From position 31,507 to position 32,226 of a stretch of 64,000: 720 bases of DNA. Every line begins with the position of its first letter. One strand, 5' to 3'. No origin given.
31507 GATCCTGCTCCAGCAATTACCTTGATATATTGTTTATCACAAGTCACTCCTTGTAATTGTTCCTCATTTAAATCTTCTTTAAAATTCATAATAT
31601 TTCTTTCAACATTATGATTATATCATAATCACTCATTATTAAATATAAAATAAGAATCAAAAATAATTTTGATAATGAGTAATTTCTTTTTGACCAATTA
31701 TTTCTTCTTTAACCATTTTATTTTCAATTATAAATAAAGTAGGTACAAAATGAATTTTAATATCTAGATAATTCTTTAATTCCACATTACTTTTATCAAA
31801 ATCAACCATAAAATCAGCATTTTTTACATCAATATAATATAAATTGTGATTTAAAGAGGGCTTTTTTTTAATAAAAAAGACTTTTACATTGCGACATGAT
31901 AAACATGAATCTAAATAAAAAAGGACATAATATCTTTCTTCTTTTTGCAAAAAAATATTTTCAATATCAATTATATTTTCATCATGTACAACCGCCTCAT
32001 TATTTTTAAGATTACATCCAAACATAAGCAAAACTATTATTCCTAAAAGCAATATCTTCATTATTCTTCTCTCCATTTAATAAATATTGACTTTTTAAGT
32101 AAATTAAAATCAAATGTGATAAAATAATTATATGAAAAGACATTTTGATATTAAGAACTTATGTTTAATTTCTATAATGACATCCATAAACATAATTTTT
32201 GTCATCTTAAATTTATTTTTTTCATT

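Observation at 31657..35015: Uncharacterised envelope gene cluster: thioredoxin-like lipoprotein divergent from three translationally coupled membrane-protein genes, with a convergent bitopic surface protein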

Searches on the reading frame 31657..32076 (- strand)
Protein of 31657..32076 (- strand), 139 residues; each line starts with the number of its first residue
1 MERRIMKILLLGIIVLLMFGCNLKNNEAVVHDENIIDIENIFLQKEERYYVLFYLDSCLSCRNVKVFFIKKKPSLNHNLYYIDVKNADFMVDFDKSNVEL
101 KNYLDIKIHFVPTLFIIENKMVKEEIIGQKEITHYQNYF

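Call 3: search_protein_families(library=pfam, proteins=[window:31657-32076:-], max_evalue=1)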
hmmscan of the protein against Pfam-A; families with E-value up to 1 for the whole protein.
window:31657-32076:- (139 aa): 2 families
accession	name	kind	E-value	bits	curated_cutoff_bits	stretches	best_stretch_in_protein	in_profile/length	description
PF00085.26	Thioredoxin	-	0.0017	18.8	23.5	1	43-133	15-95/103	Thioredoxin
PF13098.12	Thioredoxin_2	-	0.0057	17.4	27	1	44-129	3-94/104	Thioredoxin-like domain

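Call 4: search_protein_families(library=ncbifam, proteins=[window:31657-32076:-], max_evalue=1)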
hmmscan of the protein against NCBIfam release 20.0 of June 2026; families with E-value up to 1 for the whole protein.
window:31657-32076:- (139 aa): 2 families
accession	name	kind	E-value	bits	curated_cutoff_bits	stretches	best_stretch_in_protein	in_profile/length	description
TIGR01295.2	PedC_BrcD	equivalog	5.3e-05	23.1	120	1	43-130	52-142/152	PedC/BrcD family bacteriocin maturation disulfide isomerase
TIGR01068.1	thioredoxin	equivalog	0.008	16.3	96.8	1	39-134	7-92/101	thioredoxin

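Call 53: search_solved_structures(query=A7, max_evalue=0.1)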
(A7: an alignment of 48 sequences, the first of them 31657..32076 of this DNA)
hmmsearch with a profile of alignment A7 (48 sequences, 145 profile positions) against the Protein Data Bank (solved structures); distinct sequences matched with E-value up to 0.1: 18.
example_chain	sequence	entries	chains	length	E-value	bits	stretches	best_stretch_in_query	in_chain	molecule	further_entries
8eky_M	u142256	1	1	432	1.2e-05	28.4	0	39-71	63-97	Thioredoxin domain-containing protein 5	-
4fyb_B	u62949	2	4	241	0.00011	25.2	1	2-119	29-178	Thiol:disulfide interchange protein (DsbC)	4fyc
8xyw_A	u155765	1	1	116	0.0019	21.2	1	42-96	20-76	De novo designed Trx-3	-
3emx_A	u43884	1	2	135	0.0037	20.3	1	58-134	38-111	Thioredoxin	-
8zpw_B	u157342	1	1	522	0.021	17.9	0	42-73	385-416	Protein disulfide-isomerase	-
2b5e_A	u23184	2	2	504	0.022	17.8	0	42-73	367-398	Protein disulfide-isomerase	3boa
3ziv_A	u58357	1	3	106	0.03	17.3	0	42-135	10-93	AECA THIOREDOXIN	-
2ynx_A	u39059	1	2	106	0.031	17.3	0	42-134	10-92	LACA THIOREDOXIN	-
6eez_A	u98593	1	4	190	0.045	16.8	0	60-83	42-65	DsbA-like disulfide oxidoreductase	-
3hz4_A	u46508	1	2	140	0.048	16.7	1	39-83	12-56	Thioredoxin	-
3idv_A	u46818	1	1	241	0.053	16.5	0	55-120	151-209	Protein disulfide-isomerase A4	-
2l6c_A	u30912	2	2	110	0.059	16.4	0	55-134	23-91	Thioredoxin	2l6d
9sqm_E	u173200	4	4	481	0.063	16.3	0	42-72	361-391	Protein disulfide-isomerase A3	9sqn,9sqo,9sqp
4ekz_A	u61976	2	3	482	0.079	16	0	43-69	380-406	Protein disulfide-isomerase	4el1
6eny_D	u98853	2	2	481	0.083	15.9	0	42-72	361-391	Protein disulfide-isomerase A3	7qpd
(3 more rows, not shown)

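Call 69: search_protein_families(library=padloc, proteins=[window:31657-32076:-], max_evalue=0.01)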
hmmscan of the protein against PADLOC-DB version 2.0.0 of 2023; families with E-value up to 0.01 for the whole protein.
window:31657-32076:- (139 aa): 0 families

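Call 76: search_protein_families(library=ncbifam, alignment_id=A7, max_evalue=0.01)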
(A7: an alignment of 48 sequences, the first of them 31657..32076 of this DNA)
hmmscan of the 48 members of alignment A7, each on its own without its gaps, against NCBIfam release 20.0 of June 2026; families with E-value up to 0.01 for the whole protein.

A. member 1, window:31657-32076:- (139 aa): 2 families
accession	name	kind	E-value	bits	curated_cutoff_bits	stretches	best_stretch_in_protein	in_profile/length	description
TIGR01295.2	PedC_BrcD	equivalog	5.3e-05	23.1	120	1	43-130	52-142/152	PedC/BrcD family bacteriocin maturation disulfide isomerase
TIGR01068.1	thioredoxin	equivalog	0.008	16.3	96.8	0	39-134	7-92/101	thioredoxin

B. families by the number of members that match (of 48 scanned): 10 families
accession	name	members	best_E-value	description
TIGR01295.2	PedC_BrcD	39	2.3e-09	PedC/BrcD family bacteriocin maturation disulfide isomerase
TIGR01126.1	pdi_dom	9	0.00059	protein disulfide-isomerase domain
TIGR02738.1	TrbB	5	2.3e-05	type-F conjugative transfer system pilin assembly thiol-disulfide isomerase TrbB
TIGR01068.1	thioredoxin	3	0.0013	thioredoxin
NF008129.0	PRK10877.1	2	8e-05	bifunctional protein-disulfide isomerase/oxidoreductase DsbC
TIGR02951.1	DMSO_dmsB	1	0.0017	DMSO/selenate family reductase complex B subunit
NF045961.1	MAG5150_fam_LP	1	0.004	MAG5150 family histidine triad lipoprotein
TIGR01130.1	ER_PDI_fam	1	0.007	protein disulfide-isomerase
TIGR02740.1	TraF-like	1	0.0078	TraF-like protein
TIGR03139.1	QueF-II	1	0.0095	preQ(1) synthase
